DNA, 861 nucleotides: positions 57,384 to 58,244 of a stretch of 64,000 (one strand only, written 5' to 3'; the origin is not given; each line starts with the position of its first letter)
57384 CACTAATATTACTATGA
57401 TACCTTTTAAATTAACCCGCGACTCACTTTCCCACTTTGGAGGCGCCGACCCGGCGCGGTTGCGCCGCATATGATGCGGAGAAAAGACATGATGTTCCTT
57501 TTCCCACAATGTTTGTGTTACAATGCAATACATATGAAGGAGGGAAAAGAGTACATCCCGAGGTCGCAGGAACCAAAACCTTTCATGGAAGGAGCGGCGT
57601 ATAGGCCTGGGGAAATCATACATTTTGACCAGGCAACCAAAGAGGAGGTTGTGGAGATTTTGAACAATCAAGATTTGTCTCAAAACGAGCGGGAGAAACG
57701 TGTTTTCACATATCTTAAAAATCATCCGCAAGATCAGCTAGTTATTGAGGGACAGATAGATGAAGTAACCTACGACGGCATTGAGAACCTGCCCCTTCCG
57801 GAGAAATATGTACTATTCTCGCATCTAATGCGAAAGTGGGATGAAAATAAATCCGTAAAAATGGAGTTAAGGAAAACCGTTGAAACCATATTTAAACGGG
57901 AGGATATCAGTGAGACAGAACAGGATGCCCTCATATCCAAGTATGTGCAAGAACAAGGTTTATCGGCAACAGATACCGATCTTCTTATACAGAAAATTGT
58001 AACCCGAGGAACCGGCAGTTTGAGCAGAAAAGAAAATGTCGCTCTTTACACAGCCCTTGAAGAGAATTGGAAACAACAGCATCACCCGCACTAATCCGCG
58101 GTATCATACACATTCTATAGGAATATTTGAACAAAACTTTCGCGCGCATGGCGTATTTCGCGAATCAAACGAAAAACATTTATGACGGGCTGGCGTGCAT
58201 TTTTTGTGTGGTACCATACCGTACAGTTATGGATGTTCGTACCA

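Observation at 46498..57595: A 97-bp perfect direct repeat brackets the RHS locus, and each copy carries a -10-like element, an RBS and a start codon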

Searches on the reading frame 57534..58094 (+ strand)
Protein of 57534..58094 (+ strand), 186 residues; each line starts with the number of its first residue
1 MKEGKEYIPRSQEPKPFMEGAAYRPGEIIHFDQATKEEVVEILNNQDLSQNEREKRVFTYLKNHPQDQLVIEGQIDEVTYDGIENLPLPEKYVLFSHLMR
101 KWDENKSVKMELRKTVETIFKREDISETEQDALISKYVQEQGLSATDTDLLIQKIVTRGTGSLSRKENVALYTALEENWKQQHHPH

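Call 11: search_protein_families(library=pfam, proteins=[window:57534-58094:+], max_evalue=0.01)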
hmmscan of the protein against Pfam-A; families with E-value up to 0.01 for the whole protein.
window:57534-58094:+ (186 aa): 1 family
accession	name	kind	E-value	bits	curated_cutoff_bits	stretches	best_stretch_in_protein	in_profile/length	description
PF02520.22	ANIS5_cation-bd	-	0.0034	17.9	29.3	0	35-67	65-97/109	SXP/RAL-2 family protein Ani s 5-like, metal-binding domain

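Call 13: find_homologous_proteins(query=window:57534-58094:+)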
Query window:57534-58094:+ (186 aa): 1 proteins with E <= 0.001 among 32 candidates.
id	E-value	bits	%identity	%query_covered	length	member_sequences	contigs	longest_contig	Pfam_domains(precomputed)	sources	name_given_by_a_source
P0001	1.1e-117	408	100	100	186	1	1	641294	-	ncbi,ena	-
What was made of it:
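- Tried and rejected: The homologue search with orf186 found only itself (call 13).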

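Call 14: find_encoding_contigs(protein=P0001, flank=10000, max_places=6)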
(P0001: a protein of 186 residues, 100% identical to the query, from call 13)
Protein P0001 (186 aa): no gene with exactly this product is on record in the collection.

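Call 40: search_protein_families(library=ncbifam, proteins=[window:57534-58094:+], max_evalue=1)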
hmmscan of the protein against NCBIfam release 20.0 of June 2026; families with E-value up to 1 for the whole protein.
window:57534-58094:+ (186 aa): 1 family
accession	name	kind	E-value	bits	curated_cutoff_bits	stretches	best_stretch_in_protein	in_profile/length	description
NF050069.2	PqqD_rel_WgkC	exception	0.11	12.5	110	0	107-154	46-93/103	PqqD family peptide maturation chaperone WgkC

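Call 69: list_cluster_members(proteins=[P0001, P0002])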
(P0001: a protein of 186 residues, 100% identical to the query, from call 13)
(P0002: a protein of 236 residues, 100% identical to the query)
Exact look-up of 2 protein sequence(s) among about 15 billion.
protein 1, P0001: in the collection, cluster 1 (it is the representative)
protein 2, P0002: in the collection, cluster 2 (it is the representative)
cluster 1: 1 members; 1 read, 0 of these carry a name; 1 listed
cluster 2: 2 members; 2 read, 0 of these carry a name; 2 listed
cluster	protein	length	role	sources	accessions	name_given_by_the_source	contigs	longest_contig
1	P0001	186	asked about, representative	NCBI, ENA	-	-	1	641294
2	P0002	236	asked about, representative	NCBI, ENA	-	-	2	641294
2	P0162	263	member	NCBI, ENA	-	-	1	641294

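Call 70: find_encoding_contigs(protein=P0162, flank=10000, max_places=5)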
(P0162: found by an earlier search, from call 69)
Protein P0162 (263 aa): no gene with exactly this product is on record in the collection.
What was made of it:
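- Tried and rejected: Its locus could not be fetched (call 70).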

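Call 76: predict_structure(protein=window:57534-58094:+)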
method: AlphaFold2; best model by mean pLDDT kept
length: 186 residues; sequences in the alignment: 1
mean_pLDDT: 47.9   pTM: 0.31
mean pLDDT of the five models: 47.9, 45.9, 45.9, 44.7, 43.0
residues with pLDDT >= 90: 0; 70-90: 12; 50-70: 68; < 50: 106
segments of 3 or more residues with pLDDT < 50: 1-27, 72-110, 153-186
pLDDT, mean of each block of 10 residues (from residue 1): 40 35 45 70 67 61 53 38 30 31 41 53 60 63 54 44 42 42 38
secondary structure, 60 per line:
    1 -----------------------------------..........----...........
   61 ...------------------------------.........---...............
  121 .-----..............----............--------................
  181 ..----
elements in order: H36-45 H50-63 H94-102 H106-121 H127-140 H145-156 H165-182
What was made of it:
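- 57534..58094 (+): orf186: intact 186-aa orphan gene, divergent from rhs, 43% GC. AlphaFold2 pLDDT is 48 (call 76).
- Tried and rejected: Structure of orf186. pLDDT was 48, so no fold search was run (call 76).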

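Call 77: search_protein_representatives(protein=window:57534-58094:+)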
Query: 186 residues. Proteins with E-value up to 0.001 (for the whole library): 4; up to 1e-10: 1; up to 1e-30: 1. The best 4 are listed.
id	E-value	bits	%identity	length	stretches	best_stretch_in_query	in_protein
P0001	3.6e-118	408.2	100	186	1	1-186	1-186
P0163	2.4e-04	37.5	29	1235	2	18-99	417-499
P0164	5.9e-04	36.2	35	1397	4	112-161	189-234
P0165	9.6e-04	35.5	28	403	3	49-104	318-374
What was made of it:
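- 57534..58094 (+): Its only match is itself among 5.8 billion proteins (call 13) and among 1.84 billion representatives (call 77).
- On Integrative element bounded by att direct repeats: orf186 has no homologue (calls 13, 77).
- Tried and rejected: An exhaustive HMMER search of 1.84 billion representatives gave nothing below E=2e-4 (call 77).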
